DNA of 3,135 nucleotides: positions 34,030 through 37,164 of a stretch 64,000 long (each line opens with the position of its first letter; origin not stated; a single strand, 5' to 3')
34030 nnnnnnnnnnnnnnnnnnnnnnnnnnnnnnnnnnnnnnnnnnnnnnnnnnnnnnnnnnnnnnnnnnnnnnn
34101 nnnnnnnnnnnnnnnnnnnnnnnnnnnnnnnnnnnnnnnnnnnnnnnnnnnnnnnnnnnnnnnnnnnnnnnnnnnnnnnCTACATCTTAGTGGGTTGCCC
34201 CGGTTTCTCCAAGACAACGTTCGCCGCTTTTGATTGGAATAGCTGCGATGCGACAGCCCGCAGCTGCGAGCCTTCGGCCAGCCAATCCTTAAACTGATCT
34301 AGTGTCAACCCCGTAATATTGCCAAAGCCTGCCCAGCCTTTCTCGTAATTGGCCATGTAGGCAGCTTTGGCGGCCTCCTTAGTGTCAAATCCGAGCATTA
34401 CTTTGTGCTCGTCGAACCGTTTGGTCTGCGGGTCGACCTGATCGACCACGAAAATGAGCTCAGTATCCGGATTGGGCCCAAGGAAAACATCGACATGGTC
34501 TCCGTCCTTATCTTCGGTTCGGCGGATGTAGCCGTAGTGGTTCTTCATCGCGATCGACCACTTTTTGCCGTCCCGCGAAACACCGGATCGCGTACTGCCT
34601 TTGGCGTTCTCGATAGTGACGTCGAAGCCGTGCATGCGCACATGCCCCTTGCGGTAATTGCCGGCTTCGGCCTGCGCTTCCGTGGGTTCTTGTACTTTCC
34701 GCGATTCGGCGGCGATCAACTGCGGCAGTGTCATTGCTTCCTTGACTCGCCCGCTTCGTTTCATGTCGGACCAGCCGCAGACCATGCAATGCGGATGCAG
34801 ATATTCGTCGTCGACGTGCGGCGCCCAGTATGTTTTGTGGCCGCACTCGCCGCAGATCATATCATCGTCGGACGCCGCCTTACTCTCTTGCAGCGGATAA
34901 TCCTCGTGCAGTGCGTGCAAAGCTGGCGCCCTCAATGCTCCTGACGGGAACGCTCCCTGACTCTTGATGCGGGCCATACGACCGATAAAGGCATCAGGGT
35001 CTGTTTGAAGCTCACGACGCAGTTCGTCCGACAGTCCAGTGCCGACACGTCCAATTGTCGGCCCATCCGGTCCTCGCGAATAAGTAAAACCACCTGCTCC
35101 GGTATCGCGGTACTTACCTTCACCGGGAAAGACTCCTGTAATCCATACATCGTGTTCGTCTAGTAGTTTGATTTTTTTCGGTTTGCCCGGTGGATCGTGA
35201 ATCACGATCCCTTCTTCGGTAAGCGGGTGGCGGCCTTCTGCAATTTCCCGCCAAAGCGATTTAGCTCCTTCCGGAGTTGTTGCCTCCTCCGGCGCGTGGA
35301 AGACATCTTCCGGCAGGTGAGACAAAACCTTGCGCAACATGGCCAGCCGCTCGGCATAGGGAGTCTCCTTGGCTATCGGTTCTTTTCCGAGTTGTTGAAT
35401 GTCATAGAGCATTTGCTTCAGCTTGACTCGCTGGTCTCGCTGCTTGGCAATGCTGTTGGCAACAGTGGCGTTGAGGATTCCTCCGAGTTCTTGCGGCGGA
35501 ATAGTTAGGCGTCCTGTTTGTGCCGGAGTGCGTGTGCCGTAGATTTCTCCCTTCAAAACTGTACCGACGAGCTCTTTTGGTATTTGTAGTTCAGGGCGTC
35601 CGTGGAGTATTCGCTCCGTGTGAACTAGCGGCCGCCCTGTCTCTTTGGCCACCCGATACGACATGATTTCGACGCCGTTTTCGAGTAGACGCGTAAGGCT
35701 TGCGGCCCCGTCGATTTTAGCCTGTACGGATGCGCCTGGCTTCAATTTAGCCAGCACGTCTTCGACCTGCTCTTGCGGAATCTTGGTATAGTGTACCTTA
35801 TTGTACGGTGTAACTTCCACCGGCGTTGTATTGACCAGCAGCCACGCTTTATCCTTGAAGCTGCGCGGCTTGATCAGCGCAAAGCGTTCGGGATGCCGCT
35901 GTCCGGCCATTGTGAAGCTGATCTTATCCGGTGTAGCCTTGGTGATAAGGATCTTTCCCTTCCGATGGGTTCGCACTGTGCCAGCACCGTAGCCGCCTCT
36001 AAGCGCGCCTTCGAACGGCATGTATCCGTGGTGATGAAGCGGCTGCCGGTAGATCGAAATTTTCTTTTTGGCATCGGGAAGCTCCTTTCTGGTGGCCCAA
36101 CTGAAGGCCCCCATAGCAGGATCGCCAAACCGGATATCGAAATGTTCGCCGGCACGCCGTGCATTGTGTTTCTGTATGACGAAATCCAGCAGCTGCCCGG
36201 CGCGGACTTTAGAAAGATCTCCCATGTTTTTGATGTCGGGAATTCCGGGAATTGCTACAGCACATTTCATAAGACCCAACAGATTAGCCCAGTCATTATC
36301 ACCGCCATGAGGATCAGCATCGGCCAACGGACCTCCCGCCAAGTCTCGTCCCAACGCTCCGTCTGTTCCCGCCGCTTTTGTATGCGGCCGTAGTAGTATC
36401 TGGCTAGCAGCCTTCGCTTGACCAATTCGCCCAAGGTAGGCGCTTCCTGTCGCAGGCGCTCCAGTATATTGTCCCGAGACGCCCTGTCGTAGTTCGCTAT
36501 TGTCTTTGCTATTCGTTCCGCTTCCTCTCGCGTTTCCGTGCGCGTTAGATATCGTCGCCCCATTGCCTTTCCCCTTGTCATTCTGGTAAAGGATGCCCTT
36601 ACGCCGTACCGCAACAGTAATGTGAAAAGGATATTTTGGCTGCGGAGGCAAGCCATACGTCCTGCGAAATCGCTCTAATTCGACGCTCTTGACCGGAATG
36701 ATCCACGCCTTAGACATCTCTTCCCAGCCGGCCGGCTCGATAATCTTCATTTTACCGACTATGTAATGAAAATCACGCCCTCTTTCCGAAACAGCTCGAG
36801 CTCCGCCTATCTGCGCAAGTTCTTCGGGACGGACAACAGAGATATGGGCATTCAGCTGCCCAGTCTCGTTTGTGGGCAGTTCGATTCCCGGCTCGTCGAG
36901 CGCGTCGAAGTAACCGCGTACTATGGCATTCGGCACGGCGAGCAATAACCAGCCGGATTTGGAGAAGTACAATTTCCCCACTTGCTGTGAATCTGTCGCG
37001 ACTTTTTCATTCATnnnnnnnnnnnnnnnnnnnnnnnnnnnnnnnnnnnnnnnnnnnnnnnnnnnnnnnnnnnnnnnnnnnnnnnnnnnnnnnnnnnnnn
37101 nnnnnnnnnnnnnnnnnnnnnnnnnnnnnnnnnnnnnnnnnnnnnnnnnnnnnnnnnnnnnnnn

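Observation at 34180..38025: Three-gene coupled operon: small membrane protein, membrane PAS-domain protein and a five-domain end-healing/sealing ligase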

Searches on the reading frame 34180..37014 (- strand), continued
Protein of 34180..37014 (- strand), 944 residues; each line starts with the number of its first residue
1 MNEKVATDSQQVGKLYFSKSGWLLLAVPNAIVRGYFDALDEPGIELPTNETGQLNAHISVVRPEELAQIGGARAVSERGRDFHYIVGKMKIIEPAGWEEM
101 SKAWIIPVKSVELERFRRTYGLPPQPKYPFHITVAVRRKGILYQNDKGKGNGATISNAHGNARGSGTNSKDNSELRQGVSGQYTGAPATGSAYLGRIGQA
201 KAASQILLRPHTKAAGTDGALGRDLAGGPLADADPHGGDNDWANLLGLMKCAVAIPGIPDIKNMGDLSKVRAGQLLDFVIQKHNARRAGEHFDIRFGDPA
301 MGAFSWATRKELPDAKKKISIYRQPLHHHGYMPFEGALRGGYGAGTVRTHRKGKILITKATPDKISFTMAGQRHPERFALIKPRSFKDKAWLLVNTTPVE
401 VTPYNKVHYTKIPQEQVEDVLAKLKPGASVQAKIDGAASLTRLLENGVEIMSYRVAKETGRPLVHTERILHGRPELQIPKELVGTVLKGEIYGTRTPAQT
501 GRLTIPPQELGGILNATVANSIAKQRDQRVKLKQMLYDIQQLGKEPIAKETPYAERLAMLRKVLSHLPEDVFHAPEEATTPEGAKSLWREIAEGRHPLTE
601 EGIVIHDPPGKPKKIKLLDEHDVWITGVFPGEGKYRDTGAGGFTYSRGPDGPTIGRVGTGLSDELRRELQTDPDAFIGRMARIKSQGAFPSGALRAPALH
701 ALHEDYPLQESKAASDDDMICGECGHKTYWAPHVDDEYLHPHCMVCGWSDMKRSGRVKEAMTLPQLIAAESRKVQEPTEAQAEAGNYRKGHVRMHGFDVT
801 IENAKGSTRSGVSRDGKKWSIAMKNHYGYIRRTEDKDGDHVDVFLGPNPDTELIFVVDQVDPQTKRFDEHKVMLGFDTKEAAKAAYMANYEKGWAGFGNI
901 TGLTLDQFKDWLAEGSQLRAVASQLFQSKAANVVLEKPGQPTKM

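Call 74: find_related_loci(query=A1, collection=viral_contigs, flank=8000)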
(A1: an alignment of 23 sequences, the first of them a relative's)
Query A1 (944 aa) in viral_contigs; peptide patterns used: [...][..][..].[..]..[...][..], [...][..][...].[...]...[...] (x = any residue, [..] = any of these).
113 stretches matched a pattern; 49 encode a relative of the query (tblastn E <= 1e-3); 49 distinct loci.
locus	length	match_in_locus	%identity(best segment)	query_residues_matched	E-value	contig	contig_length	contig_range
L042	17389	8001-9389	54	246-707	2e-161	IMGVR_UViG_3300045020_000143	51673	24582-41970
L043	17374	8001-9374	54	257-719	3e-158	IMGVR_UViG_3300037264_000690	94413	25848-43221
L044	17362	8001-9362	54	257-715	1e-158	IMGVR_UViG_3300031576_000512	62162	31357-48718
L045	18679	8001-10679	51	13-704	1e-155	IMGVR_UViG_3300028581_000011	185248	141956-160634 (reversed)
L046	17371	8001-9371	53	257-711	5e-154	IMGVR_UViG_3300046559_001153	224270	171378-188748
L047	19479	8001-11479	55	247-922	4e-153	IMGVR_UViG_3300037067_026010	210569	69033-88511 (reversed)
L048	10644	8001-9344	52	256-711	2e-150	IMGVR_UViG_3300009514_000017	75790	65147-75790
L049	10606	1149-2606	51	254-744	5e-150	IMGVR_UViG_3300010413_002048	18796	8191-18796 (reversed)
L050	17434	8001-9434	51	257-706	2e-144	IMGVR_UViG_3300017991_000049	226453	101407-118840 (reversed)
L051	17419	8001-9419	48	222-707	3e-144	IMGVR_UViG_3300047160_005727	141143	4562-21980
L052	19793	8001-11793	49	1-933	1e-138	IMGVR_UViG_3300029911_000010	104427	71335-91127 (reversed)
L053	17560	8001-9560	45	246-718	2e-134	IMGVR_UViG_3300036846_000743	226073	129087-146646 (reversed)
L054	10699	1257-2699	55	257-706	2e-165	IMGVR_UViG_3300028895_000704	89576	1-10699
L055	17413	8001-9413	46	235-704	4e-124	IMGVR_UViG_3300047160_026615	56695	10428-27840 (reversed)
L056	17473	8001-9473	45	247-717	4e-119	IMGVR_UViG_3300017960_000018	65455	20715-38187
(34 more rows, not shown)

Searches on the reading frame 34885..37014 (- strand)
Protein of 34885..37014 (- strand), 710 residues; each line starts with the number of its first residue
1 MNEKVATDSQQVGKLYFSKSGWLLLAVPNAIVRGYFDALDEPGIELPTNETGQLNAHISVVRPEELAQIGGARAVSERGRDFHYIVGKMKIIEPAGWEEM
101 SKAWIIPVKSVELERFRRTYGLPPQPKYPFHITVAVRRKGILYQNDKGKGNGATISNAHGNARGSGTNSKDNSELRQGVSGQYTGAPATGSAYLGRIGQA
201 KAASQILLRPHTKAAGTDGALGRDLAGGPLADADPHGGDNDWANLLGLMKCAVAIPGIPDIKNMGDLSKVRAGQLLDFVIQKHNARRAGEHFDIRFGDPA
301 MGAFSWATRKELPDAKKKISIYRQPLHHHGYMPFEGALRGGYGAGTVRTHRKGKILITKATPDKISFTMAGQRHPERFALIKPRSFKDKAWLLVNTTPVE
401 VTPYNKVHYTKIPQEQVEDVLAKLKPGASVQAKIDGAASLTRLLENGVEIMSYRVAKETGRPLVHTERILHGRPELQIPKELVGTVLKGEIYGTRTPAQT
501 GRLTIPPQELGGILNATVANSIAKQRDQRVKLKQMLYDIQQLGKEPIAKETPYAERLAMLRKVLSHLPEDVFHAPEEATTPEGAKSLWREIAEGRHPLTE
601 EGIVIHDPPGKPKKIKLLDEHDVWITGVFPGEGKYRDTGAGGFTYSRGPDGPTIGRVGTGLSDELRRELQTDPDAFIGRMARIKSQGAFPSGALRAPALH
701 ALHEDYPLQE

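Call 33: search_dna_similar(query=window:34885-37014:-, collection=phages, mode=protein, max_rows=25, max_evalue=0.001)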
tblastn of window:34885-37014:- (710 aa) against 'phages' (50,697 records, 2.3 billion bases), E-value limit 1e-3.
Records with a match: 17; places in all: 17; records where one place covers at least 80% of the query: 0.
Best place of each record, by identity: <60% 17.
By first word of the organism name: Cronobacter 5; Ralstonia 5; Agrobacterium 2; Halogranum 2; Kosakonia 1; Xanthomonas 1; Klebsiella 1.
By host as written in the record: Cronobacter sakazakii 3; Agrobacterium tumefaciens C58 2; Cronobacter sakazakii strain 51329 2; Halogranum sp. SS5-1 2; Ralstonia pseudosolanacearum I-31 (MT043) 2; Kosakonia cowanii 1; Ralstonia solanacearum T379 1; Xanthomonas sp. 1; and 3 more.
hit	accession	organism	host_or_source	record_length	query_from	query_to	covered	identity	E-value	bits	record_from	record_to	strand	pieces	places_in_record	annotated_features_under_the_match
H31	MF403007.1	Agrobacterium phage Atu_ph04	Agrobacterium tumefaciens C58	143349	424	705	40%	25.7%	5e-5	53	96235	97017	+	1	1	DNA ligase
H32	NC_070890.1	Agrobacterium phage Atu_ph04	Agrobacterium tumefaciens C58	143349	424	705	40%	25.7%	5e-5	53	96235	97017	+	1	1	DNA ligase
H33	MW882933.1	Cronobacter phage EspYZU05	Cronobacter sakazakii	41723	530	705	25%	28.3%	1e-5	55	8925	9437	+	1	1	ATP-dependent DNA ligase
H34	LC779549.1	Cronobacter phage GY3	Cronobacter sakazakii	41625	530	705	25%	28.3%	2e-5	54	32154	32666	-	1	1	DNA ligase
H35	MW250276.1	Kosakonia virus Kc318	Kosakonia cowanii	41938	530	705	25%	28.3%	9e-6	56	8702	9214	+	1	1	DNA ligase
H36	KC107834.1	Cronobacter phage vB_CskP_GAP227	Cronobacter sakazakii strain 51329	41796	530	705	25%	28.3%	1e-5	55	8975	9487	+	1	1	ATP-dependent DNA ligase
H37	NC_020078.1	Cronobacter phage vB_CskP_GAP227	Cronobacter sakazakii strain 51329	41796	530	705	25%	28.3%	1e-5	55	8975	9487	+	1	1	DNA ligase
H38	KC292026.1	Halogranum tailed virus 1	Halogranum sp. SS5-1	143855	523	699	25%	27.3%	5e-5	53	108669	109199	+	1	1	223: DNA ligase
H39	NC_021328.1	Halogranum tailed virus 1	Halogranum sp. SS5-1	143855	523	699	25%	27.3%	5e-5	53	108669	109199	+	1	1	223: ATP-dependent DNA ligase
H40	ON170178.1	Ralstonia phage YO103_7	Ralstonia solanacearum T379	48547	524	705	26%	25.0%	3e-4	50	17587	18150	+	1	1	record has no annotation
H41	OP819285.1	Cronobacter phage EspYZU13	Cronobacter sakazakii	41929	532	705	25%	25.7%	3e-4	50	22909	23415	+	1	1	ATP-dependent DNA ligase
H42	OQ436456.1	Xanthomonas phage JGB6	Xanthomonas sp.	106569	601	705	15%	34.1%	4e-4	50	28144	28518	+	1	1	hypothetical protein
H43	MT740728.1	Ralstonia phage Anchaing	Ralstonia pseudosolanacearum I-31 ...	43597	601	710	15%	29.6%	4e-4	50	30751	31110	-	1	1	lig: DNA ligase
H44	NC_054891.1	Ralstonia phage Anchaing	Ralstonia pseudosolanacearum I-31 ...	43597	601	710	15%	29.6%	4e-4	50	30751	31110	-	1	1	lig: DNA ligase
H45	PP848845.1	Klebsiella phage vB_Kpn1-P3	Klebsiella pneumoniae Kpn1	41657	614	705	13%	33.7%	8e-4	49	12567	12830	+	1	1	ATP-dependent DNA ligase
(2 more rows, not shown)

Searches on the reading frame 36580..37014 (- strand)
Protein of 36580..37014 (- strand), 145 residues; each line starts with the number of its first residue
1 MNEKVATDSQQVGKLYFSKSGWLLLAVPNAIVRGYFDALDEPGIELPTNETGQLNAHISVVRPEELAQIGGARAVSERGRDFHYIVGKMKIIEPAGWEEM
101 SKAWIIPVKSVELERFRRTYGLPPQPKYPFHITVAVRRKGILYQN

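Call 57: search_solved_structures(query=A5, max_evalue=10, show_alignments=2)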
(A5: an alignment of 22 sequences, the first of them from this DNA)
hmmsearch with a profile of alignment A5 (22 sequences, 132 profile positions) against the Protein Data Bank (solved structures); distinct sequences matched with E-value up to 10: 5.
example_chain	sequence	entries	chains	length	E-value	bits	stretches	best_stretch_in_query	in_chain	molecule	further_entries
7pkt_w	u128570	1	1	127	0.38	13.8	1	75-121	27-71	uL29m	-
8pvq_A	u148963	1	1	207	0.85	12.7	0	42-76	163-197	Pentraxin-related protein PTX3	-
9k6v_A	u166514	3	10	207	0.86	12.7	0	42-76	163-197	Pentraxin-related protein PTX3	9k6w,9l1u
9k6u_B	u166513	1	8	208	0.87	12.6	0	42-76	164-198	Pentraxin-related protein PTX3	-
9k6n_A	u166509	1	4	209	0.88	12.6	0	42-76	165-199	Pentraxin-related protein PTX3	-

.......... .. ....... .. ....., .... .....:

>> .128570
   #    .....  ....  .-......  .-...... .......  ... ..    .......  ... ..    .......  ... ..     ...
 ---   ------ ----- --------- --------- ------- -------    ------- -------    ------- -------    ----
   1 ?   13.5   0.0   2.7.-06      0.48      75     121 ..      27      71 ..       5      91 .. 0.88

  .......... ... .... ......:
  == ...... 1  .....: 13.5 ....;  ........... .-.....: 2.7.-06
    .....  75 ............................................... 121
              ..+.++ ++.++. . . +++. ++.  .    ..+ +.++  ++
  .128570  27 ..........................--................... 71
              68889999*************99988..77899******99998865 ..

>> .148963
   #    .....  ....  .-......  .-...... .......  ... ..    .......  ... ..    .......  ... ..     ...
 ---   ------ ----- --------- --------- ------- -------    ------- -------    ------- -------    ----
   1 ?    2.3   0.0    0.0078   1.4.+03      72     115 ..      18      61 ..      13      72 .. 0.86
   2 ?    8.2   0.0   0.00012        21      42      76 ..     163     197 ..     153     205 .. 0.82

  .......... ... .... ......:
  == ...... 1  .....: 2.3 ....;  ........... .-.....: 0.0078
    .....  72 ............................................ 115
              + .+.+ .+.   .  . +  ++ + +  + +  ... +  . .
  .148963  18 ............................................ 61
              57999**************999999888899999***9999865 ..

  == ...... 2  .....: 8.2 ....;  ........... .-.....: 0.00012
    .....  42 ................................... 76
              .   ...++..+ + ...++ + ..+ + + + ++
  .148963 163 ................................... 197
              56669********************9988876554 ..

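Call 69: predict_structure(alignment_id=A6)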
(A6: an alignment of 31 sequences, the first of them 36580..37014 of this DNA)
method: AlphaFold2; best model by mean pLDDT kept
length: 145 residues; sequences in the alignment: 31
mean_pLDDT: 88.5   pTM: 0.80
mean pLDDT of the five models: 88.5, 88.0, 87.9, 86.9, 83.0
residues with pLDDT >= 90: 97; 70-90: 35; 50-70: 6; < 50: 7
segments of 3 or more residues with pLDDT < 50: 1-5
pLDDT, mean of each block of 10 residues (from residue 1): 54 93 94 93 88 92 92 89 95 89 95 95 93 92 58
secondary structure, 60 per line:
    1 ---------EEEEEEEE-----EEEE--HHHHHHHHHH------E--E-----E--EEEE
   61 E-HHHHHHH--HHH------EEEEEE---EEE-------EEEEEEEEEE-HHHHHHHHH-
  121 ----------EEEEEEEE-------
elements in order: E10-17 E23-26 H29-38 E57-61 H63-69 E81-86 E90-92 E100-109 H111-119 E131-138
